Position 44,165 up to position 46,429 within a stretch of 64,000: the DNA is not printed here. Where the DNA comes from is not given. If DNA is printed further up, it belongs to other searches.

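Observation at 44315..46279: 654-aa HEAT-repeat (PBS-lyase-like) protein translationally coupled between pelE- and pelF-like genes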

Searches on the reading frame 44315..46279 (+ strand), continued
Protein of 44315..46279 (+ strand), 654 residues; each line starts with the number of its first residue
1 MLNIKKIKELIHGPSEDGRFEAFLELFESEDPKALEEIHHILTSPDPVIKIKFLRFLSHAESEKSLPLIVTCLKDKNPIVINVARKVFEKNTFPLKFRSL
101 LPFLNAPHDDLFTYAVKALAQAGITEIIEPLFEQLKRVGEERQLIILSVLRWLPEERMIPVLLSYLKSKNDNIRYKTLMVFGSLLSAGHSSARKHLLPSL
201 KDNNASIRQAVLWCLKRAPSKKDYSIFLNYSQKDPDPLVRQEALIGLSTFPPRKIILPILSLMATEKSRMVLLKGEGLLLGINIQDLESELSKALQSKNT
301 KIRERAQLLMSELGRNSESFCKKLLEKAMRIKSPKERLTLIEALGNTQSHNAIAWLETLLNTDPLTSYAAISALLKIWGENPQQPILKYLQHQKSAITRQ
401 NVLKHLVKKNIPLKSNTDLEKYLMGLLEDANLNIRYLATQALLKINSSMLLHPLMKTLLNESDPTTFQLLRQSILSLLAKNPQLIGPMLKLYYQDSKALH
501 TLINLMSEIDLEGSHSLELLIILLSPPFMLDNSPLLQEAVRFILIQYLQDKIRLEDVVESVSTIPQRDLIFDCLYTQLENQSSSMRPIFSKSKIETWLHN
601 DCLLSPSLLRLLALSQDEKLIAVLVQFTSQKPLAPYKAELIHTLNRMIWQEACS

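Call 37: fold_search(model_id=the predicted structure, library=pdb)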
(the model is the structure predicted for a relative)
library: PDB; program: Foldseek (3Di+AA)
matches with E <= 10: 1265; with E <= 0.001: 299
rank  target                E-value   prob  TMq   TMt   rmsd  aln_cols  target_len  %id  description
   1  6fsq                  6.6e-08  1.00  0.27  0.43  20.1       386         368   20  Structure of A3_bGFPD, an artificial bi-domain protein based on two different alphaRep domains : A3 and a GFP binding do (released 2018-08-08)
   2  3ea5_D                7.6e-08  1.00  0.36  0.29  22.3       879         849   11  Kap95p Binding Induces the Switch Loops of RanGDP to adopt the GTP-bound Conformation: Implications for Nuclear Import (released 2008-10-21)
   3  8cdj_D                1.1e-07  1.00  0.29  0.24  29.1       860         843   15  CAND1 b-hairpin++-SCF-SKP2 CAND1 rolling SCF engaged (released 2023-04-19)
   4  7zbw_D                1.4e-07  1.00  0.29  0.24  29.2       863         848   14  CAND1-SCF-SKP2 CAND1 rolling-2 SCF engaged (released 2023-04-19)
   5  4xri                  1.5e-07  1.00  0.35  0.28  25.5       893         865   12  Crystal Structure of Importin Beta in an Ammonium Sulfate Condition (released 2016-01-27)
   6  7z8t_D                1.7e-07  1.00  0.32  0.20  27.3       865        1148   14  CAND1-SCF-SKP2 CAND1 engaged SCF rocked (released 2023-04-19)
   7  3w3y_A                2.2e-07  1.00  0.33  0.23  26.4       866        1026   13  Crystal structure of Kap121p bound to Nup53p (released 2013-04-10)
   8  7onb_C                2.4e-07  1.00  0.33  0.28  18.9       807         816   12  Structure of the U2 5' module of the A3'-SSA complex (released 2021-08-04)
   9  7z8r_D                3.0e-07  1.00  0.35  0.21  26.3       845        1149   15  CAND1-CUL1-RBX1 (released 2023-04-19)
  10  3w3x_A                3.3e-07  1.00  0.32  0.23  26.9       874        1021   13  Crystal structure of Kap121p bound to Pho4p (released 2013-04-10)
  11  3w3v                  4.2e-07  1.00  0.32  0.22  27.4       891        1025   14  Crystal structure of Kap121p mutant D353K/E396K/D438K (released 2013-04-10)
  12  4rv1_C                7.0e-07  1.00  0.14  0.19  18.2       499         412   15  Crystal Structure of Engineered Protein. Northeast Structural Genomics Consortium (NESG) Target OR497. (released 2014-12-10)
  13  4rv1_D                7.3e-07  1.00  0.20  0.28  17.8       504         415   16  Crystal Structure of Engineered Protein. Northeast Structural Genomics Consortium (NESG) Target OR497. (released 2014-12-10)
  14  9im6_A                8.1e-07  1.00  0.30  0.20  30.6      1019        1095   12  Structure of influenza A virus RNA polymerase PB1 and nuclear import host factor RanBP5 complex (released 2024-11-27)
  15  5h2v_A                8.4e-07  1.00  0.32  0.22  27.1       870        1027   13  Crystal structure of the karyopherin Kap121p bound to the SUMO protease Ulp1p (released 2016-12-14)
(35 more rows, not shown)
